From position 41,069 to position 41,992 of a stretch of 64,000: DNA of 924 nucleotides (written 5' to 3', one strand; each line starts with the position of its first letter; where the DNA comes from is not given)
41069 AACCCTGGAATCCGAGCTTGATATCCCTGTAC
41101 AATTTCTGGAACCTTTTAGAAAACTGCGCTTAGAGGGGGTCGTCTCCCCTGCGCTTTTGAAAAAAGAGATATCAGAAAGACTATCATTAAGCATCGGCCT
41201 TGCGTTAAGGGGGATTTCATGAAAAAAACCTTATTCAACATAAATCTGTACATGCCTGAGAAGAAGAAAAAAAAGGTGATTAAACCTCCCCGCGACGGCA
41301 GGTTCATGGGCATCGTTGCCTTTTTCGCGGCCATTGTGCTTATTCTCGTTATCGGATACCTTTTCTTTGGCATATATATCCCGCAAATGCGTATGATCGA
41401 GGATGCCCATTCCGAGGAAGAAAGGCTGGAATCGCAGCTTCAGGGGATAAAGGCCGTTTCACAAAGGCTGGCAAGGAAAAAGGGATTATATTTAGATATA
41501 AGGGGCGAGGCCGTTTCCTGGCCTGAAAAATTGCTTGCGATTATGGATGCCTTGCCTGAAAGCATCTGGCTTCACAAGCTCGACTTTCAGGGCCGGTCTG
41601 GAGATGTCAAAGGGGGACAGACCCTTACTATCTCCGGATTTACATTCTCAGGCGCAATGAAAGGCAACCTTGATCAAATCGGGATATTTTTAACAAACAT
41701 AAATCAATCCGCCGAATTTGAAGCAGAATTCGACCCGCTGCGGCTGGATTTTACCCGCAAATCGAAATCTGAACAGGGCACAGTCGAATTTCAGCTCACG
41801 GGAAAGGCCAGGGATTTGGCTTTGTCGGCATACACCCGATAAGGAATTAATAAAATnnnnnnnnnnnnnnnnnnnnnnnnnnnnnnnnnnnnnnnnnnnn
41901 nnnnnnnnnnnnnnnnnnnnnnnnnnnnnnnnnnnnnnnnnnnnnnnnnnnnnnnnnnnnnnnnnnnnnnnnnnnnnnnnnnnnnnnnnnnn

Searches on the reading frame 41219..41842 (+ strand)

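Call 16: search_protein_families(library=pfam, proteins=[window:41219-41842:+], max_evalue=0.001)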
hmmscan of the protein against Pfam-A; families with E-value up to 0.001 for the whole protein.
window:41219-41842:+ (207 aa): 1 family
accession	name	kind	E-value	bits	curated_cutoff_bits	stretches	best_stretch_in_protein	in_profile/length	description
PF05137.18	PilN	-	7.4e-05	23.2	22.8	1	108-194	6-75/78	Fimbrial assembly protein (PilN)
